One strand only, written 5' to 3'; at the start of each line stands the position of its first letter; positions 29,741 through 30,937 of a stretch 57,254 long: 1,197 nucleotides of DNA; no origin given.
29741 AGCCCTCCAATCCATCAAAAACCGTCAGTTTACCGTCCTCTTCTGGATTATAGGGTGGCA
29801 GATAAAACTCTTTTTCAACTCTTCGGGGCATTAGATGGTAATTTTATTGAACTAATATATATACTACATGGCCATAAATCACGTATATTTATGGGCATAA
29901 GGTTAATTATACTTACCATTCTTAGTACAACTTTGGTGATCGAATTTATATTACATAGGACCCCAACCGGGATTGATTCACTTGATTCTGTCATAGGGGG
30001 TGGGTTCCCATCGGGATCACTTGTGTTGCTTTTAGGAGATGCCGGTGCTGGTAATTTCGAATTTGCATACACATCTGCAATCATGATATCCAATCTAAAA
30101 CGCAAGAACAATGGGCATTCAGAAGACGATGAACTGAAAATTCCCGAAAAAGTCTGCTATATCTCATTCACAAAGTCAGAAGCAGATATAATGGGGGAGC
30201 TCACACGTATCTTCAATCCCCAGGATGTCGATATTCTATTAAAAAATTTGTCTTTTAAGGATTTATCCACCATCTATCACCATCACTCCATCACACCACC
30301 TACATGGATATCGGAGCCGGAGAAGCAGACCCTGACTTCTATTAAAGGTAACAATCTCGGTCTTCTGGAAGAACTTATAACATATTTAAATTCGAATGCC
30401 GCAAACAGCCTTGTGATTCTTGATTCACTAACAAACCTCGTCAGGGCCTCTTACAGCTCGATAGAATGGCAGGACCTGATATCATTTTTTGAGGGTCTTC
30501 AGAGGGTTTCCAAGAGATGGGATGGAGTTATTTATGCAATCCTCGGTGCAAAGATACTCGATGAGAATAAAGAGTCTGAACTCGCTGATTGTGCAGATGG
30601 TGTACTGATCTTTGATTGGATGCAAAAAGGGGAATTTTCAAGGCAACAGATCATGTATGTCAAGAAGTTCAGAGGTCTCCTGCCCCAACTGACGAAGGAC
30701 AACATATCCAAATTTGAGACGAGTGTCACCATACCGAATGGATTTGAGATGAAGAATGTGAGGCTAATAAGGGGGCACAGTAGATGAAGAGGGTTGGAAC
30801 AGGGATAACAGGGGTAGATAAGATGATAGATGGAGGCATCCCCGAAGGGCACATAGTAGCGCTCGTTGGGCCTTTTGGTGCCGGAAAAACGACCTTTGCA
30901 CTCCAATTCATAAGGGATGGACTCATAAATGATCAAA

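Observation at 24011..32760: Non-archaellum type IV pilus-like operon divergently coupled to a four-gene KaiC-like operon that alternates pseudo-ATPase and ATPase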

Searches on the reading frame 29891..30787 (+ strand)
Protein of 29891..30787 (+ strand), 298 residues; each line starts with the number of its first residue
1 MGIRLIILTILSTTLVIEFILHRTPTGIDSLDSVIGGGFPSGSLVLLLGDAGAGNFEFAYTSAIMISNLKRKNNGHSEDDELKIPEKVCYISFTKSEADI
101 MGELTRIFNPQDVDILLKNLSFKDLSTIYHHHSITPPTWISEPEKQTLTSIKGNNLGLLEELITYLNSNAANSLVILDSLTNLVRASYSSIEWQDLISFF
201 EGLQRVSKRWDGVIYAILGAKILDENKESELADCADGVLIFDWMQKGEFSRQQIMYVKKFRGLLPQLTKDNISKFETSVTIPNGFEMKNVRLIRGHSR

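Call 5: search_protein_families(library=pfam, proteins=[window:29891-30787:+], max_evalue=0.01)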
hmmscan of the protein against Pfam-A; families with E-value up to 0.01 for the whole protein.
window:29891-30787:+ (298 aa): 4 families
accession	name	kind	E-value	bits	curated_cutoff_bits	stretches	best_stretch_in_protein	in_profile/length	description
PF06745.19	ATPase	-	2.1e-07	31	26.6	1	25-55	2-32/231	KaiC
PF08423.17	Rad51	-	0.00097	18.9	22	0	25-75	9-58/244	Rad51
PF05625.17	PAXNEB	-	0.0025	17.3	28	0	24-48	19-43/366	PAXNEB protein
PF23442.1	DUF7125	-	0.0036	16.9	29.1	1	23-52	3-32/207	Family of unknown function (DUF7125)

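Call 6: search_protein_families(library=ncbifam, proteins=[window:29891-30787:+], max_evalue=0.01)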
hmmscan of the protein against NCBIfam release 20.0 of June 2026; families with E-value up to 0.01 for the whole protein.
window:29891-30787:+ (298 aa): 12 families
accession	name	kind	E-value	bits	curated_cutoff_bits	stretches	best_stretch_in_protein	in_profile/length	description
NF052589.1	ArlH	equivalog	3.9e-11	43.1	215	2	154-272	99-211/229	archaellum protein ArlH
NF006799.0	PRK09302.1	equivalog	1.1e-07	30.8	408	1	7-58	238-289/515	circadian clock protein KaiC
NF004723.0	PRK06067.1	subfamily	2.4e-07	30.5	194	1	157-276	116-226/243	flagellar accessory protein FlaH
NF003301.0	PRK04301.1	equivalog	2.4e-06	27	259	1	23-72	82-131/316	DNA repair and recombination protein RadA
TIGR03880.1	KaiC_arch_3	hypoth_equivalog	2.4e-05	24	249.45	1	27-61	1-35/224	KaiC domain-containing protein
TIGR03881.1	KaiC_arch_4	hypoth_equivalog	5e-05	23.1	247.8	1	23-55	2-34/231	KaiC domain-containing protein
NF006320.0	PRK08533.1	equivalog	6.2e-05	22.7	215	0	29-55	11-37/230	flagellar accessory protein FlaH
TIGR02236.1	recomb_radA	equivalog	0.00011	21.7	361.15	1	22-70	76-124/311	DNA repair and recombination protein RadA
TIGR02239.1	recomb_RAD51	equivalog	0.00082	18.5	478.05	0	25-66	79-120/316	DNA repair protein RAD51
NF006861.0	PRK09361.1-1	equivalog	0.0022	17.6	278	1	24-66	5-47/235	DNA repair and recombination protein RadB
TIGR00416.1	sms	equivalog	0.0086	14.9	403.05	0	23-56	75-108/454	DNA repair protein RadA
TIGR02238.1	recomb_DMC1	equivalog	0.0088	15.2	447.7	0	24-75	78-128/314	meiotic recombinase Dmc1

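Call 38: find_homologous_proteins(query=window:29891-30787:+, max_evalue=0.00001)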
Query window:29891-30787:+ (298 aa): 119 proteins with E <= 0.00001 among 2050 candidates.
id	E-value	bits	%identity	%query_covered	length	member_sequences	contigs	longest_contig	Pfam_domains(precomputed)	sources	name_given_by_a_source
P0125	3.8e-184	629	100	95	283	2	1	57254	PF06745.20,PF23442.2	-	-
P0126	1.3e-135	469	74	94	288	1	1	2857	PF06745.20,PF23442.2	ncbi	-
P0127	2.8e-135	468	74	94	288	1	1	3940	PF06745.20,PF23442.2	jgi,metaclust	metaclust:\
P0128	3.0e-135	468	74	94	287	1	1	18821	PF06745.20,PF23442.2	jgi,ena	-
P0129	9.6e-135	467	73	95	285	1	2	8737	PF06745.20,PF23442.2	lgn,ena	-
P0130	1.5e-131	456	72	94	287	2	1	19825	PF06745.20,PF23442.2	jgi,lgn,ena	-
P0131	1.3e-129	450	71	94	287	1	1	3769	PF06745.20,PF23442.2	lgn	-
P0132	5.8e-129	448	71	94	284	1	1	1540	PF06745.20,PF23442.2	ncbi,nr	ncbi:MAG: RAD55 family ATPase [Halobacteriota archaeon]|nr:RAD55 family ATPase [Halobacteriota archa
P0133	3.0e-128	445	71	94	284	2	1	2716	PF06745.20,PF23442.2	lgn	-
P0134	2.9e-100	353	78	68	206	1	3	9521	-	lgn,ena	-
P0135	1.2e-91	325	54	93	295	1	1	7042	PF06745.20,PF23442.2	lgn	-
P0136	1.4e-89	318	53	94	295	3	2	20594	PF06745.20,PF23442.2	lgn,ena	-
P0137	9.8e-87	309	51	92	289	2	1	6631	PF06745.20,PF23442.2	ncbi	-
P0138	1.2e-86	309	51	93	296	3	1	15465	PF06745.20,PF23442.2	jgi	jgi:KaiC/GvpD/RAD55 family RecA-like ATPase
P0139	1.2e-85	305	51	94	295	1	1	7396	PF06745.20,PF23442.2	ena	-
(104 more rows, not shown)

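Call 43: search_solved_structures(query=A3, max_evalue=1)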
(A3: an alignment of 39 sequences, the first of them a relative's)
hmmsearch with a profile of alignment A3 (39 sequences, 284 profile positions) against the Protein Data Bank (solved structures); distinct sequences matched with E-value up to 1: 130 (the best 60 are shown).
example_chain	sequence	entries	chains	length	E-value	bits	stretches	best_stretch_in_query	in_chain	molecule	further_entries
3cmt_A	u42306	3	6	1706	1.3e-14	57.4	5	3-49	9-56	Protein recA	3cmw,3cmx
8zn5_B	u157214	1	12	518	4.4e-13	52.4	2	4-46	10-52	KaiC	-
7dy1_A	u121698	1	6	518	4.8e-12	49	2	3-46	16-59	Circadian clock protein kinase KaiC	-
4o0m_A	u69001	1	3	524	5e-12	48.9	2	3-46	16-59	Circadian clock protein kinase KaiC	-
8zn7_D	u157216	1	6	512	5.2e-12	48.9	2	3-44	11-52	KaiC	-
5jwq_A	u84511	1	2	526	6.4e-12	48.6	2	3-46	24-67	Circadian clock protein kinase KaiC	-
8db3_A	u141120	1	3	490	3.3e-11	46.3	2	6-50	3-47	Circadian clock protein KaiC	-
8dba_A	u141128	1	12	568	4.7e-11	45.8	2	6-50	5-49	Circadian clock protein KaiC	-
8fwi_A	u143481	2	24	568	5.3e-11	45.6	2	6-50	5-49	Circadian clock protein KaiC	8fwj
8zn6_F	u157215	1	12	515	9.4e-11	44.8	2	3-46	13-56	KaiC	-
3cmv_A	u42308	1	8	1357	5.6e-10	42.2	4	3-49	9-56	Protein recA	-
5jed_A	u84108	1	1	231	1.7e-09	40.7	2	6-53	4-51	DNA repair and recombination protein RadA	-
5kdd_A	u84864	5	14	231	2.1e-09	40.3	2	6-53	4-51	DNA repair and recombination protein RadA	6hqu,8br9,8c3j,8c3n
8jon_A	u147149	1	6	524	2.4e-09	40.2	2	5-45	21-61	Circadian clock oscillator protein KaiC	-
5lb4_A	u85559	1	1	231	3.8e-09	39.5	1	6-89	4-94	DNA repair and recombination protein RadA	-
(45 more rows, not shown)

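Call 49: predict_structure(alignment_id=A3)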
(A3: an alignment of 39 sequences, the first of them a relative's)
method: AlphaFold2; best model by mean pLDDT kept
length: 283 residues; sequences in the alignment: 39
mean_pLDDT: 83.9   pTM: 0.85
mean pLDDT of the five models: 83.9, 83.4, 82.8, 82.8, 80.2
residues with pLDDT >= 90: 153; 70-90: 78; 50-70: 32; < 50: 20
segments of 3 or more residues with pLDDT < 50: 130-140, 279-283
pLDDT, mean of each block of 10 residues (from residue 1): 73 88 92 93 97 81 70 96 94 94 96 79 63 41 86 97 93 83 94 94 93 94 92 85 75 69 86 65 35
secondary structure, 60 per line:
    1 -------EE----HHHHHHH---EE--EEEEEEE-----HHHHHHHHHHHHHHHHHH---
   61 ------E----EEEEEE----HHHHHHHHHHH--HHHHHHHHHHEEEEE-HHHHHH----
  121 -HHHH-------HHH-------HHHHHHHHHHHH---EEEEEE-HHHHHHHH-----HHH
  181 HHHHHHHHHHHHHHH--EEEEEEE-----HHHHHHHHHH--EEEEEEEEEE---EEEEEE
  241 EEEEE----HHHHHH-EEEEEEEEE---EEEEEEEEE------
elements in order: H14-20 E28-34 H40-57 E72-77 H82-92 H95-104 E105-109 H111-116 H122-125 H143-154 E158-163 H165-172 H178-195 E198-204 H210-219 E222-231 E235-245 H250-255 E257-265 E269-277

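Call 55: fold_search(model_id=the predicted structure, library=pdb)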
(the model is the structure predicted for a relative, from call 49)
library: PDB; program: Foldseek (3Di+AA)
matches with E <= 10: 1713; with E <= 0.001: 1142
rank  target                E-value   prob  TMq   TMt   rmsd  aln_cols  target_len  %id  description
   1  4tlb_E                2.1e-13  1.00  0.60  0.73   5.5       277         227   16  Crystal structure of N-terminal C1 domain of KaiC (released 2015-07-01)
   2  8zn5_I                5.8e-13  1.00  0.63  0.42   4.9       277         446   18  Crystal Structure of Designed Clock Protein KaiC (released 2025-04-16)
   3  2w0m                  6.1e-13  1.00  0.61  0.77   4.4       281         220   17  Crystal Structure of sso2452 from Sulfolobus solfataricus P2 (released 2009-05-19)
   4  4tl7_E                6.5e-13  1.00  0.61  0.75   5.8       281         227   17  Crystal structure of N-terminal C1 domain of KaiC (released 2015-07-01)
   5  8zn5_L                6.9e-13  1.00  0.61  0.41   4.9       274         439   20  Crystal Structure of Designed Clock Protein KaiC (released 2025-04-16)
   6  4tld_E                8.8e-13  1.00  0.57  0.72   5.8       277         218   16  Crystal structure of N-terminal C1 domain of KaiC (released 2015-07-01)
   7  4tl7_D                9.4e-13  1.00  0.61  0.75   5.8       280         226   17  Crystal structure of N-terminal C1 domain of KaiC (released 2015-07-01)
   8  4tl7_A                9.4e-13  1.00  0.60  0.74   5.5       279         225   17  Crystal structure of N-terminal C1 domain of KaiC (released 2015-07-01)
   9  8zn6_A                9.9e-13  1.00  0.62  0.39   4.9       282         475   18  Crystal Structure of Designed Clock Protein KaiC (released 2025-04-16)
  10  2zts_A                9.9e-13  1.00  0.59  0.75   5.3       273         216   16  Crystal structure of KaiC-like protein PH0186 from hyperthermophilic archaea Pyrococcus horikoshii OT3 (released 2009-03-24)
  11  7s65_B                1.1e-12  1.00  0.58  0.37   5.8       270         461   15  Compressed conformation of nighttime state KaiC (released 2021-09-22)
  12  4tla_D                1.1e-12  1.00  0.61  0.74   5.4       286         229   17  Crystal structure of N-terminal C1 domain of KaiC (released 2015-07-01)
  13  4dug_D                1.2e-12  1.00  0.64  0.38   5.3       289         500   18  Crystal Structure of Circadian Clock Protein KaiC E318A Mutant (released 2012-03-14)
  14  4tlc_D                1.4e-12  1.00  0.60  0.74   5.5       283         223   14  Crystal structure of N-terminal C1 domain of KaiC (released 2015-07-01)
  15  8zn5_C                2.1e-12  1.00  0.61  0.39   4.9       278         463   18  Crystal Structure of Designed Clock Protein KaiC (released 2025-04-16)
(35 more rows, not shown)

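Call 66: find_related_loci(query=A3, collection=metagenome_contigs, flank=7000)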
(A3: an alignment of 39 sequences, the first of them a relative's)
Query A3 (283 aa) in metagenome_contigs; peptide patterns used: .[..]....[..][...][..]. (x = any residue, [..] = any of these).
393 stretches matched a pattern; 195 encode a relative of the query (tblastn E <= 1e-3); the best 80 are kept; 80 distinct loci.
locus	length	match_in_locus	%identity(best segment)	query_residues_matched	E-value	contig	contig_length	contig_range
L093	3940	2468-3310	74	3-282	1e-145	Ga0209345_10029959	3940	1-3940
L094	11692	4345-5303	72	4-283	1e-138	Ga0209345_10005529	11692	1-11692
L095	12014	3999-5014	53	1-281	6e-99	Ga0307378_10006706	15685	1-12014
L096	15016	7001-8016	53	1-281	6e-99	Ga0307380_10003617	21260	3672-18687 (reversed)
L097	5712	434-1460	49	1-281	3e-88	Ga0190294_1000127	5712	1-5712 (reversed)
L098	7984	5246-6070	48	10-281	3e-79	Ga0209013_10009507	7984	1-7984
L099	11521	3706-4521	47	10-278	6e-78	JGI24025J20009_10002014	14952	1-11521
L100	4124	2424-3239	47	10-278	2e-77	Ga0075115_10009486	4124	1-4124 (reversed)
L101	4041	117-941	47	10-281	3e-77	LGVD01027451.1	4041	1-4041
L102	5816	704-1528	47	10-281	4e-77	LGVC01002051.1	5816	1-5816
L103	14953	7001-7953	46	5-280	9e-77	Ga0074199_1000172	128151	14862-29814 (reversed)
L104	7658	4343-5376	47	6-280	3e-76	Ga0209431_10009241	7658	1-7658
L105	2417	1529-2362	46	6-281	2e-78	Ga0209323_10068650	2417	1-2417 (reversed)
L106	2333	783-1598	47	3-281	4e-78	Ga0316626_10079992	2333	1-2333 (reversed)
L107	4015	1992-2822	47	6-280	3e-76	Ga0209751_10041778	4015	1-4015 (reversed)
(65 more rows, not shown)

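Call 78: search_protein_families(library=pfam, proteins=[L094:7217-9493:-, L094:9497-9940:-, L094:10736-11662:+], max_evalue=0.001)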
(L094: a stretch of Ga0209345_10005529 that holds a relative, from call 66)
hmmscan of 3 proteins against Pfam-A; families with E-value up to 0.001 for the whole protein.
L094:7217-9493:- (758 aa): 3 families
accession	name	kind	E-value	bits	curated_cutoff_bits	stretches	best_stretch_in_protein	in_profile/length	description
PF01326.24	PPDK_N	-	2.2e-115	385.8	27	1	19-325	2-317/328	Pyruvate phosphate dikinase, AMP/ATP-binding domain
PF02896.24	PEP-utilizers_C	-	3.4e-84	282.9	22.8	1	459-743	17-292/293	PEP-utilising enzyme, PEP-binding domain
PF00391.29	PEP-utilizers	-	4e-30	103.7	23.1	1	363-433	2-72/72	PEP-utilising enzyme, mobile domain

L094:9497-9940:- (147 aa): 7 families
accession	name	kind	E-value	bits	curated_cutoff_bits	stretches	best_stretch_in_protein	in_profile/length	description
PF01381.28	HTH_3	-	2.4e-12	47.1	23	1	44-89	3-48/55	Helix-turn-helix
PF13560.12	HTH_31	-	1.5e-08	35.2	27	1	45-89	9-54/64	Helix-turn-helix domain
PF12844.13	HTH_19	-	3.2e-07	30.6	30.2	1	44-89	6-51/64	Helix-turn-helix domain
PF15731.11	MqsA_antitoxin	-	7.7e-06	26.5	30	1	20-86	56-118/131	Antitoxin component of bacterial toxin-antitoxin system, MqsA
PF20432.4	Xre-like-HTH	-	4.9e-05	24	25.8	1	35-84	8-58/63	Antitoxin Xre-like helix-turn-helix domain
PF04545.22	Sigma70_r4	-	0.00028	20.8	24.1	1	42-72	12-42/50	Sigma-70, region 4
PF13443.12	HTH_26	-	0.00062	20.4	22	0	45-85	5-46/63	Cro/C1-type HTH DNA-binding domain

L094:10736-11662:+ (308 aa): 1 family
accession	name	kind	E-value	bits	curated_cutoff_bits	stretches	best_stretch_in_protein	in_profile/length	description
PF04041.19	Glyco_hydro_130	-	1.4e-61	208.6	26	1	25-303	33-318/320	beta-1,4-mannooligosaccharide phosphorylase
